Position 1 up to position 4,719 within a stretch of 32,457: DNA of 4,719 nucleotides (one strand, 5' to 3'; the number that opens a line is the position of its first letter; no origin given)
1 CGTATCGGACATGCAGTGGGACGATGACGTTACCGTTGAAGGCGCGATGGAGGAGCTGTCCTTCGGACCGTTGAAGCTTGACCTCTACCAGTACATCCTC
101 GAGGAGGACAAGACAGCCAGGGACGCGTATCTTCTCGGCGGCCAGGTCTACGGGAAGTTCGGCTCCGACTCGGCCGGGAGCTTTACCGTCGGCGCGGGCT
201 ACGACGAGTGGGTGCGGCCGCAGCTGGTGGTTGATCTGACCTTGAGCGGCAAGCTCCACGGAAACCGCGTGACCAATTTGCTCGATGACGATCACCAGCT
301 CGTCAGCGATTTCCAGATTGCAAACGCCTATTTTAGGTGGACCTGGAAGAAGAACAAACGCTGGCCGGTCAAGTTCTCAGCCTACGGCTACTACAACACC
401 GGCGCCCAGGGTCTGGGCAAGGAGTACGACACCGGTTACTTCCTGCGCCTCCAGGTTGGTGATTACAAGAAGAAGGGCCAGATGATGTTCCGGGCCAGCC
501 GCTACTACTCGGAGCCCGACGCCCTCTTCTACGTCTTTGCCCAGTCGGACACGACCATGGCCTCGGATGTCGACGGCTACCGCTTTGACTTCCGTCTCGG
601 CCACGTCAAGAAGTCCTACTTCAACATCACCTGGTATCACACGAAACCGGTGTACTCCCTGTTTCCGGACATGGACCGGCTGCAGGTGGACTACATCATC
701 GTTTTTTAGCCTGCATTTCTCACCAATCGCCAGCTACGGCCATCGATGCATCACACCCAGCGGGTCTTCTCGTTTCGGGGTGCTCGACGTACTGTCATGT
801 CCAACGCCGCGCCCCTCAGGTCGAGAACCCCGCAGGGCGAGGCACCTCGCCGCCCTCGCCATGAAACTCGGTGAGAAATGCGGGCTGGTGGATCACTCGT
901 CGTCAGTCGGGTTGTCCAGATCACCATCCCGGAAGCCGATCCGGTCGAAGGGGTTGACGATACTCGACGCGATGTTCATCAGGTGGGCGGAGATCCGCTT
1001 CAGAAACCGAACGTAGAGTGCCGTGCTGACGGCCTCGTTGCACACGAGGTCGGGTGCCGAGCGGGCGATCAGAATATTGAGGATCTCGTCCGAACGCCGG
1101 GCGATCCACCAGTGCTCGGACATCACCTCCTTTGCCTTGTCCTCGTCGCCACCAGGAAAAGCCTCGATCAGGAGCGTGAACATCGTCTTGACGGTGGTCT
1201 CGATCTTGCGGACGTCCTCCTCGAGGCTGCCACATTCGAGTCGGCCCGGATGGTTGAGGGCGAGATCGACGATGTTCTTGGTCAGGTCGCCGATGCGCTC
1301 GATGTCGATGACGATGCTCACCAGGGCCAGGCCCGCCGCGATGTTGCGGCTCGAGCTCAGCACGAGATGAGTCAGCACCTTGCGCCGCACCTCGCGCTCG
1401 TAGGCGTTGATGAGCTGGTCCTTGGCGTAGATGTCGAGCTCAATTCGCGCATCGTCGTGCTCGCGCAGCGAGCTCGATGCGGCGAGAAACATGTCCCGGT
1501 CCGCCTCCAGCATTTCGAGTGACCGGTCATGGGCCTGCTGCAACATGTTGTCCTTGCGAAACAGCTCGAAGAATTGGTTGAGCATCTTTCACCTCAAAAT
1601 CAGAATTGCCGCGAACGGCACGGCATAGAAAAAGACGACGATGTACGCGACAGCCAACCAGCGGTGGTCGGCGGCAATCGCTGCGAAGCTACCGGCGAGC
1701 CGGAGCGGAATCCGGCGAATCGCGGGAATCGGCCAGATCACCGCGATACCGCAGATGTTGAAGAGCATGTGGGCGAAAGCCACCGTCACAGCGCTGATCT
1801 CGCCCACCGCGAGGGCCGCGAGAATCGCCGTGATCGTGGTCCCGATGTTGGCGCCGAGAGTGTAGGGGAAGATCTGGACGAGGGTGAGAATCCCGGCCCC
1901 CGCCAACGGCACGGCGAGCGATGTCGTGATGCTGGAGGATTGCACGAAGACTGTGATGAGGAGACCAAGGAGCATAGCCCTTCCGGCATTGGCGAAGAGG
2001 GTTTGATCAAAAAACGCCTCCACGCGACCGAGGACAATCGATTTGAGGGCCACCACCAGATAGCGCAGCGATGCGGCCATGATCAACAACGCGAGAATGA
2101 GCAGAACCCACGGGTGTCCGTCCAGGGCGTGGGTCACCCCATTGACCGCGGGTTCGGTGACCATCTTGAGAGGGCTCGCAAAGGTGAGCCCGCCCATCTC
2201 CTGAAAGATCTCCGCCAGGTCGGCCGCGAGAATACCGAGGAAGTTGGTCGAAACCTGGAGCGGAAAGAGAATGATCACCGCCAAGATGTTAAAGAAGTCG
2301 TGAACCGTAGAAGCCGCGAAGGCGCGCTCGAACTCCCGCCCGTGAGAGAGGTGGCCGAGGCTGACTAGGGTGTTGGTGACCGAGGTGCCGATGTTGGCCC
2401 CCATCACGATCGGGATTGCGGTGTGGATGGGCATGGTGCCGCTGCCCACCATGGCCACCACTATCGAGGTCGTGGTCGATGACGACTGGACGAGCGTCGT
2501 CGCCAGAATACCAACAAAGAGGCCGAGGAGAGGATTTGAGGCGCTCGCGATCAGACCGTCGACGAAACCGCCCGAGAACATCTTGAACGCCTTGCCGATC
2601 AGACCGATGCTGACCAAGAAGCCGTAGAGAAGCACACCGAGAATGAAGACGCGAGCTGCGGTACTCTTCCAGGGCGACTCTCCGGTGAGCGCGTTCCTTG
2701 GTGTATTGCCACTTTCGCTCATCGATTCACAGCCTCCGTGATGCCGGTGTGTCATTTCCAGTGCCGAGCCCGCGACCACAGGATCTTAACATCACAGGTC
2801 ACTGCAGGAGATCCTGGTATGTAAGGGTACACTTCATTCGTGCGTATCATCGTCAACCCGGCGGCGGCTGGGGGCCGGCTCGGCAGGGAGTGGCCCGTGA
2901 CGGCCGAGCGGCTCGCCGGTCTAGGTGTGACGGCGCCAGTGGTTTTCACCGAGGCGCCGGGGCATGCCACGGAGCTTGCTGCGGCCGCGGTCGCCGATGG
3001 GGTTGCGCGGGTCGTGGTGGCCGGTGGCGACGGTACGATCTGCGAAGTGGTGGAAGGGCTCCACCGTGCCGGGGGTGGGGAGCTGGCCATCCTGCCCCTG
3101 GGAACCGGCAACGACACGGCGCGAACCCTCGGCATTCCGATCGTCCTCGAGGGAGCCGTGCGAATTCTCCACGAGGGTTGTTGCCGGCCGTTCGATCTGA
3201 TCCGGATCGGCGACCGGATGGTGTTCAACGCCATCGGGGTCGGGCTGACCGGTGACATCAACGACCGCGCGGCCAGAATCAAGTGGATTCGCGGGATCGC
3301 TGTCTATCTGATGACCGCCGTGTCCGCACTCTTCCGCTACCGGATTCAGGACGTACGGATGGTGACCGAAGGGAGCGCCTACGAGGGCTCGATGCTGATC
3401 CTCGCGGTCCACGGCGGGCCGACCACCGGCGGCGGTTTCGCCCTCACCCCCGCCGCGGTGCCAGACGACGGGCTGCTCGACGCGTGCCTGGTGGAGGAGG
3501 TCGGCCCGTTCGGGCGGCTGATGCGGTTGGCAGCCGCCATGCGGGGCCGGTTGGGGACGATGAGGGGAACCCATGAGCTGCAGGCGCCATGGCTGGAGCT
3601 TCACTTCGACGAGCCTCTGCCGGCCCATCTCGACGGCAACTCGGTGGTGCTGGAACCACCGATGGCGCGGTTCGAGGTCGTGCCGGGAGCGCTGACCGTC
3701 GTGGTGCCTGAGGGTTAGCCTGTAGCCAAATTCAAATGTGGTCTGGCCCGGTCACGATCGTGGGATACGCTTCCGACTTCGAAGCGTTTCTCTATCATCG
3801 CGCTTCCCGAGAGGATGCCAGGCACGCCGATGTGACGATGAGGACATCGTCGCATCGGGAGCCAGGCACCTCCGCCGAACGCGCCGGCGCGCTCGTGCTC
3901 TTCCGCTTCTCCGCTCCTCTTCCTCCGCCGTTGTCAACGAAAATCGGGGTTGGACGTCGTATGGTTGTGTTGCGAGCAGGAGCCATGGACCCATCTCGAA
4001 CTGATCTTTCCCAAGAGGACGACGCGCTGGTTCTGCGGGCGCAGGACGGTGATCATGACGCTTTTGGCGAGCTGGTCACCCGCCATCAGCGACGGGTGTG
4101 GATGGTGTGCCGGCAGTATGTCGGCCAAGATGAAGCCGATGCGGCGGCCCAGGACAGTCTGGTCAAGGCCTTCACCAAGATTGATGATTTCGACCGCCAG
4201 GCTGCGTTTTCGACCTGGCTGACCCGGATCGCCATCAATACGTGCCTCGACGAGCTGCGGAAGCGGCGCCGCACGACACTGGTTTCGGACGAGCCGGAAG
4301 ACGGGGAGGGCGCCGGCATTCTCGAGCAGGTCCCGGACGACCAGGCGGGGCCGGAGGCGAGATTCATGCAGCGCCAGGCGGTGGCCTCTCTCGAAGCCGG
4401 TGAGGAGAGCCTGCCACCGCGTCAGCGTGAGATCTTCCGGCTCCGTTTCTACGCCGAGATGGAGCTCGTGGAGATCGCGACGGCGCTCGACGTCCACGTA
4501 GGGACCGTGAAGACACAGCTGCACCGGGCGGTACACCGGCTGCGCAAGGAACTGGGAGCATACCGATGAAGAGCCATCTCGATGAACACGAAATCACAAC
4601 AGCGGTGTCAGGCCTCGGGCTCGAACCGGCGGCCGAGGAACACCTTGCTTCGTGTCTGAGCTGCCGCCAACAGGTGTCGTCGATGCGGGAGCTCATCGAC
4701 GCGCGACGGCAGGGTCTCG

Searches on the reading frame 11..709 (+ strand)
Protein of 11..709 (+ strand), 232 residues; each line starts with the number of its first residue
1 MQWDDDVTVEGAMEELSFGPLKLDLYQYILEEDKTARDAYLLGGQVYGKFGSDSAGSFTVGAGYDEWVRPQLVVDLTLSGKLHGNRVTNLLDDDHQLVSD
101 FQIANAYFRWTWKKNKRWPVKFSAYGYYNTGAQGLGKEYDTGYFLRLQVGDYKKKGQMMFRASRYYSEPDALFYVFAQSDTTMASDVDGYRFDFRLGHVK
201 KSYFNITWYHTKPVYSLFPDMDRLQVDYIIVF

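Call 24: search_protein_families(library=pfam, proteins=[window:11-709:+], max_evalue=0.0001)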
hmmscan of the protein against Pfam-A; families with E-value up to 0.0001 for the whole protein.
window:11-709:+ (232 aa): 1 family
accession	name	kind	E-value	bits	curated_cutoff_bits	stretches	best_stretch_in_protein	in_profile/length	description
PF16930.11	Porin_5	-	6.7e-05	22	22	0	131-228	431-531/535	Putative porin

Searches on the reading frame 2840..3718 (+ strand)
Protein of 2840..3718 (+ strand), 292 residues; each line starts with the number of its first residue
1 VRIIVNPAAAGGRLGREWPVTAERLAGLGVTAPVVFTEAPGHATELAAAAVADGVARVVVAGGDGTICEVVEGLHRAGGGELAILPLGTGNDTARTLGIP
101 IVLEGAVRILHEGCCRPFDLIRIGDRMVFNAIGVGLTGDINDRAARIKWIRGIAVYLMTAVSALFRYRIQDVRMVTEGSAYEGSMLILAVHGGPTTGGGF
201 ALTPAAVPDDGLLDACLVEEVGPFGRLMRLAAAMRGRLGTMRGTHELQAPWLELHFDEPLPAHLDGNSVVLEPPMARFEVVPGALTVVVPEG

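Call 24: search_protein_families(library=pfam, proteins=[window:2840-3718:+], max_evalue=0.0001)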
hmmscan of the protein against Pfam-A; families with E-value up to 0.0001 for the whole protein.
window:2840-3718:+ (292 aa): 2 families
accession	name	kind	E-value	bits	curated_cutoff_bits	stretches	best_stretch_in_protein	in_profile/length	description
PF00781.29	DAGK_cat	-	6.2e-28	97.3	23.6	1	2-122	3-124/125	Diacylglycerol kinase catalytic domain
PF19279.4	YegS_C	-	2.4e-20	73.3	27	1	132-288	3-157/158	YegS C-terminal NAD kinase beta sandwich-like domain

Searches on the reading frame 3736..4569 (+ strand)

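Call 24: search_protein_families(library=pfam, proteins=[window:3736-4569:+], max_evalue=0.0001)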
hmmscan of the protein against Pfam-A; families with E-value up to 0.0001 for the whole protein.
window:3736-4569:+ (277 aa): 3 families
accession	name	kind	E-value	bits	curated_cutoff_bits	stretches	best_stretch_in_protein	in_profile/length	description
PF04542.20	Sigma70_r2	-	2.9e-16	59.4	24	1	113-180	1-71/71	Sigma-70 region 2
PF08281.18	Sigma70_r4_2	-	1e-14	54.3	25.7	1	224-267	9-52/54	Sigma-70, region 4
PF04545.22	Sigma70_r4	-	3.1e-14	52.7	24.1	1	225-271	4-50/50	Sigma-70, region 4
